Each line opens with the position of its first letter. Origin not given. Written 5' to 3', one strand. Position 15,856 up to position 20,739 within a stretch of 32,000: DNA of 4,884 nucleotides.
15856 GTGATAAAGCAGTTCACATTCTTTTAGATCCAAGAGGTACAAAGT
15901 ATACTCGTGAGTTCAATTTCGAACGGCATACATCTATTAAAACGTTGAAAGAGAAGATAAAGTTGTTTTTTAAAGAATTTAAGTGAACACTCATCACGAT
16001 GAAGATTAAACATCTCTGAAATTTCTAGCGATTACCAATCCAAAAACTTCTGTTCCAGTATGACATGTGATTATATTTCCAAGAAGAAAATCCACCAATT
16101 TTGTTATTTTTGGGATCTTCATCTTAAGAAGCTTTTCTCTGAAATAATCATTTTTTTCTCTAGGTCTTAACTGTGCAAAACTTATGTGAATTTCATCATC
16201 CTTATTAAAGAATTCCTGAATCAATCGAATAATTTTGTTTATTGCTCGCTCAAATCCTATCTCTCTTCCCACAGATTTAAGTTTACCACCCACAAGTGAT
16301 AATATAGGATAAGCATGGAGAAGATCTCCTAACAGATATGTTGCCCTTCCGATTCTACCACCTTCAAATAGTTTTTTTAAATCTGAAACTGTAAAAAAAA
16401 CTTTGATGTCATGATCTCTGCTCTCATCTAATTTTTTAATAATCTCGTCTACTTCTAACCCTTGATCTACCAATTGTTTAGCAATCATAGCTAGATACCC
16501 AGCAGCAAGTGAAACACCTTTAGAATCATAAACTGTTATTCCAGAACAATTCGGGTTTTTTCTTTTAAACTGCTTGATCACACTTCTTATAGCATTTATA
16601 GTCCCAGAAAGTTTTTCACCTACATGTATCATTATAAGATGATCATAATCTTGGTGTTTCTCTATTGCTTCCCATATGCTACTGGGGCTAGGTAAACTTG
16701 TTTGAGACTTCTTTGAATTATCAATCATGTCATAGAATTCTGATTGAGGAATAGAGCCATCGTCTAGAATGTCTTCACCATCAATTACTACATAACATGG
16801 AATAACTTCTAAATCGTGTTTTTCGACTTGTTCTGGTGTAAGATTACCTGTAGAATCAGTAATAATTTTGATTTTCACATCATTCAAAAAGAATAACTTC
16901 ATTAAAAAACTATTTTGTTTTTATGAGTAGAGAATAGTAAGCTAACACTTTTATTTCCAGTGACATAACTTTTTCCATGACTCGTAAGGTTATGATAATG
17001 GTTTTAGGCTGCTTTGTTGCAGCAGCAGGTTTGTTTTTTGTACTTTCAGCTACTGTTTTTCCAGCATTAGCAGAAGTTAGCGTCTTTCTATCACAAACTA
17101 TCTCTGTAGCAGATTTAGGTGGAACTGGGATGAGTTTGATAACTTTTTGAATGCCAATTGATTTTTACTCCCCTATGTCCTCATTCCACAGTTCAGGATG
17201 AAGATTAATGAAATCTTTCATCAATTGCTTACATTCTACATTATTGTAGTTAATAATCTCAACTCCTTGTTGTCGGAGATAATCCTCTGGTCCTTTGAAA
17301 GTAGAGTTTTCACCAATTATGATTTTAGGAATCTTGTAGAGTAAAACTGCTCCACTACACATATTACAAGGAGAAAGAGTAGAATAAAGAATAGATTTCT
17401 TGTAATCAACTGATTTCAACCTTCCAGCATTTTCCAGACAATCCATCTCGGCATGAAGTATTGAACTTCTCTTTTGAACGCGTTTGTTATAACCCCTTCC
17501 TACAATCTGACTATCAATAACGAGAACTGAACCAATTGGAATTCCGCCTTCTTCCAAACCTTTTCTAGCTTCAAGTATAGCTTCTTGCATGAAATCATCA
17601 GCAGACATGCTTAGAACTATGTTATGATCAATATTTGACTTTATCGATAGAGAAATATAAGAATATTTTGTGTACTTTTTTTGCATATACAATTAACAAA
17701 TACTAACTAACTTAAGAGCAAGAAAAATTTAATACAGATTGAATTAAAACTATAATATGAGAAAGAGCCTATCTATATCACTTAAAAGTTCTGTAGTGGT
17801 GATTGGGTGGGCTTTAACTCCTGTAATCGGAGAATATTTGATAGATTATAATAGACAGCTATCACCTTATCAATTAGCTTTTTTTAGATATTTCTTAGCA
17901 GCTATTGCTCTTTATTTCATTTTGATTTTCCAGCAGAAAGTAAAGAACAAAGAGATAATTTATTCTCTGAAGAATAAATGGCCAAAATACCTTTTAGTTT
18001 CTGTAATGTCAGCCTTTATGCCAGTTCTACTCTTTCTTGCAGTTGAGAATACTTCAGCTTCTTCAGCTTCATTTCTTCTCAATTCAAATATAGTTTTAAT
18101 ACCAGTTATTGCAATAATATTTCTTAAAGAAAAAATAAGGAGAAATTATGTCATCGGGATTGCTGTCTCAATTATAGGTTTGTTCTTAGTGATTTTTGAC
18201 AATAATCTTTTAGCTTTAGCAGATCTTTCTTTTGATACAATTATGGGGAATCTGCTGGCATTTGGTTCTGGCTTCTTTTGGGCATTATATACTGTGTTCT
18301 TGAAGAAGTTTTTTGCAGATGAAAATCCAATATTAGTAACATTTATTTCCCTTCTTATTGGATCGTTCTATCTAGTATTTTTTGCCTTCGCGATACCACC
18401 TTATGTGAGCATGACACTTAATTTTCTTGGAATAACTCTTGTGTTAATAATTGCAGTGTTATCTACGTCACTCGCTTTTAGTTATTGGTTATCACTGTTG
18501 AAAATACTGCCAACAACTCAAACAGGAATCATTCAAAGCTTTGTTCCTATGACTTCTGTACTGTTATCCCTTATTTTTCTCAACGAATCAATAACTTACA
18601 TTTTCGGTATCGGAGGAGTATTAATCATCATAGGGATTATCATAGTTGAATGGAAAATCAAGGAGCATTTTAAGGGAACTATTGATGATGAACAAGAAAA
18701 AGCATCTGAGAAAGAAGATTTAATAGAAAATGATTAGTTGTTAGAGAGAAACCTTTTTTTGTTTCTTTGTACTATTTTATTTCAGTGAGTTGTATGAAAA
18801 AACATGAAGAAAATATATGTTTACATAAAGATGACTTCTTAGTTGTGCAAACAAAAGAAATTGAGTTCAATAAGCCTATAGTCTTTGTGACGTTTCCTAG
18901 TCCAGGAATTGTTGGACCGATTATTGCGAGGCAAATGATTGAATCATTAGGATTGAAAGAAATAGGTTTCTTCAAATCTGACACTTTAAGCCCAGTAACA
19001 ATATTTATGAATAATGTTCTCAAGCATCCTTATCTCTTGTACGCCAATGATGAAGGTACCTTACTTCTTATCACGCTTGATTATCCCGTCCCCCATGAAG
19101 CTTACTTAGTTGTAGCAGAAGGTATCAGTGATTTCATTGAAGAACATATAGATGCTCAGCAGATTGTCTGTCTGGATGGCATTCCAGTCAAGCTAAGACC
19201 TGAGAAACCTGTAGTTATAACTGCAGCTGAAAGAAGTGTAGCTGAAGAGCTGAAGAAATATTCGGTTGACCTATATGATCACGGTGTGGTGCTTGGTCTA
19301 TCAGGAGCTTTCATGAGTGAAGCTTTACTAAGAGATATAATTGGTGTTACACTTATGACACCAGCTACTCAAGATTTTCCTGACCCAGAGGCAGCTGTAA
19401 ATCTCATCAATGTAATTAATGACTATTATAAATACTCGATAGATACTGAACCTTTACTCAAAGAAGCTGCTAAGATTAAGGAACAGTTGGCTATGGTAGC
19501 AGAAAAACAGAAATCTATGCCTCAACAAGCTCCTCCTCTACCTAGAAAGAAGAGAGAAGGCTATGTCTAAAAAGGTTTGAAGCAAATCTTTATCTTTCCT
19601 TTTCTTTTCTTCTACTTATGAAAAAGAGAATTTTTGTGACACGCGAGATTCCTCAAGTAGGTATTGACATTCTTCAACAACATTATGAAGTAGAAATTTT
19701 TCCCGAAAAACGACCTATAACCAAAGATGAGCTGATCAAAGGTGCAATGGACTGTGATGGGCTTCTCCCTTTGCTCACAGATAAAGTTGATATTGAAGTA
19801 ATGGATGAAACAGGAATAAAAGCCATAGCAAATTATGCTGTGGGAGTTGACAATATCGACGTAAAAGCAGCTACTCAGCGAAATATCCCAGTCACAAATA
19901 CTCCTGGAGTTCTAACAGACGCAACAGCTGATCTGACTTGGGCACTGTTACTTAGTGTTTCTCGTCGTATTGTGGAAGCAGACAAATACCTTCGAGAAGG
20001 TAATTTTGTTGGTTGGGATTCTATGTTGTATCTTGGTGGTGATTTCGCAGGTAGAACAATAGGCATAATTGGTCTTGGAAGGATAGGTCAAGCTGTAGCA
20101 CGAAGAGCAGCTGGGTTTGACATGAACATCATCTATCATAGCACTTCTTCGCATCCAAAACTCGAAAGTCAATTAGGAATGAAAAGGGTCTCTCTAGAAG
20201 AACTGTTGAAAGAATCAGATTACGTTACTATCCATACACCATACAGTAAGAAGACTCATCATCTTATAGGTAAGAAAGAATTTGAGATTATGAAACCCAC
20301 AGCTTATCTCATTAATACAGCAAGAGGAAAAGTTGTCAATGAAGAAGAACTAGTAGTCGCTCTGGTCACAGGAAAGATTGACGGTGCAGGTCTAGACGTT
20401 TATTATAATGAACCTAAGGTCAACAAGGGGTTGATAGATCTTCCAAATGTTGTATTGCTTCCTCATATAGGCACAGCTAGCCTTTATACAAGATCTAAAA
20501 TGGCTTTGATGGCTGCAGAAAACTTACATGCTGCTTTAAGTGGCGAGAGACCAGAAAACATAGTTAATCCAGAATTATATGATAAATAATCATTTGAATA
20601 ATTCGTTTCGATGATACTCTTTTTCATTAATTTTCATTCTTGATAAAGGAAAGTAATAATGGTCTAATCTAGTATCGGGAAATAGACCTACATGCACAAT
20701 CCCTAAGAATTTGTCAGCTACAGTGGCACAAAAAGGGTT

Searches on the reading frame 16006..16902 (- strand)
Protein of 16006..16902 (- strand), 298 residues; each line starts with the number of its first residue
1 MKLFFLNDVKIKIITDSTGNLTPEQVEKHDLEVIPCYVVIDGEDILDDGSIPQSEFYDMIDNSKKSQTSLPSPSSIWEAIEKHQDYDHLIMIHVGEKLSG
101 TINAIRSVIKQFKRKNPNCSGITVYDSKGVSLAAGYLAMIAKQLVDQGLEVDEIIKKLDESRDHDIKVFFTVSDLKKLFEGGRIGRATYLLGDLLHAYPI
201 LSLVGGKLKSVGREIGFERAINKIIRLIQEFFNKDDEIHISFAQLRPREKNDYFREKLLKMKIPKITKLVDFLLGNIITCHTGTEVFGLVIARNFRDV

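Call 45: search_protein_families(library=pfam, proteins=[window:16006-16902:-], max_evalue=0.001)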
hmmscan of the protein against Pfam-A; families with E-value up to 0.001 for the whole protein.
window:16006-16902:- (298 aa): 1 family
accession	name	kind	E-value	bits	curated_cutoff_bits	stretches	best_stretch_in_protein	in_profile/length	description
PF02645.21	DegV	-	6.4e-63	213.1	27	1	10-292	1-278/280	Uncharacterised protein, DegV family COG1307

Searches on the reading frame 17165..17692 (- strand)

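Call 45: search_protein_families(library=pfam, proteins=[window:17165-17692:-], max_evalue=0.001)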
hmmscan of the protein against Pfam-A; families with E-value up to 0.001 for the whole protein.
window:17165-17692:- (175 aa): 4 families
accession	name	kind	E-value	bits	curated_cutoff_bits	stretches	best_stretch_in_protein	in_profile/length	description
PF00383.29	dCMP_cyt_deam_1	-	1.8e-22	79.6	25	1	31-127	4-101/102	Cytidine and deoxycytidylate deaminase zinc-binding region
PF14437.12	MafB19-deam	-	3e-19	69.8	27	1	29-163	1-139/142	MafB19-like deaminase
PF14439.12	Bd3614-deam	-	0.00026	21.4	38.5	1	73-117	29-75/113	Bd3614-like deaminase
PF18750.7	SNAD4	-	0.0006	20.3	27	0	70-117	23-72/130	Secreted Novel AID/APOBEC-like Deaminase 4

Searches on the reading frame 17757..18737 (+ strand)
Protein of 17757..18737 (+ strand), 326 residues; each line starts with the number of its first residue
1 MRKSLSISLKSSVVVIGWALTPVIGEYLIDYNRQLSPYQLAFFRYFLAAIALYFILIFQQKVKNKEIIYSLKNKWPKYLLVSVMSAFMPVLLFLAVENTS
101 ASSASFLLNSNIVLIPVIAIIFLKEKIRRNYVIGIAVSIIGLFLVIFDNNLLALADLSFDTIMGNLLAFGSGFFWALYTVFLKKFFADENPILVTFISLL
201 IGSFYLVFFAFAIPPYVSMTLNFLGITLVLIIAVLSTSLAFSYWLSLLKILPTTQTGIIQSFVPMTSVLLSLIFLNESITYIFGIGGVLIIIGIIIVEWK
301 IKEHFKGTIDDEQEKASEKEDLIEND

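Call 45: search_protein_families(library=pfam, proteins=[window:17757-18737:+], max_evalue=0.001)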
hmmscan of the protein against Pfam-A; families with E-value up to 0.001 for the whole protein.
window:17757-18737:+ (326 aa): 3 families
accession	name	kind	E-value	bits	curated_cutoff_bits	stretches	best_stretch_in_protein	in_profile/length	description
PF00892.27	EamA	-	9.3e-40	136.5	28.2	2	163-297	2-133/135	EamA-like transporter family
PF06027.18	SLC35F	-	2.8e-06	27.5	21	1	19-296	20-296/299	Solute carrier family 35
PF03151.22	TPT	-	0.00042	20.2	30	0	186-297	25-135/291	Triose-phosphate Transporter family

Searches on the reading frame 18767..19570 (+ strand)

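Call 45: search_protein_families(library=pfam, proteins=[window:18767-19570:+], max_evalue=0.001)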
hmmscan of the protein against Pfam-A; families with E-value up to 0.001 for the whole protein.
window:18767-19570:+ (267 aa): 1 family
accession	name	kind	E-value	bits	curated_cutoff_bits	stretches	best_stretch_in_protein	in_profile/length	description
PF09754.15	PAC2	-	5.5e-33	115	25.8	1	40-242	2-212/215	PAC2 family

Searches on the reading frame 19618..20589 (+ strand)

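Call 45: search_protein_families(library=pfam, proteins=[window:19618-20589:+], max_evalue=0.001)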
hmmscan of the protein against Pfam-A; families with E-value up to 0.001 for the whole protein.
window:19618-20589:+ (323 aa): 4 families
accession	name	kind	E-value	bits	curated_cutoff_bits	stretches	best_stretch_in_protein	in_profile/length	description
PF02826.25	2-Hacid_dh_C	-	2.1e-61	206.8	25.1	1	109-285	2-178/178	D-isomer specific 2-hydroxyacid dehydrogenase, NAD binding domain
PF00389.36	2-Hacid_dh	-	9.1e-31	106.7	24.6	1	5-317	1-134/134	D-isomer specific 2-hydroxyacid dehydrogenase, catalytic domain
PF07991.19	KARI_N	-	2.4e-05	24.4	20.6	1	144-265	3-130/165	Acetohydroxy acid isomeroreductase, NADPH-binding domain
PF03807.23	F420_oxidored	-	0.0001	23.2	21.6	1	147-210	1-70/94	NADP oxidoreductase coenzyme F420-dependent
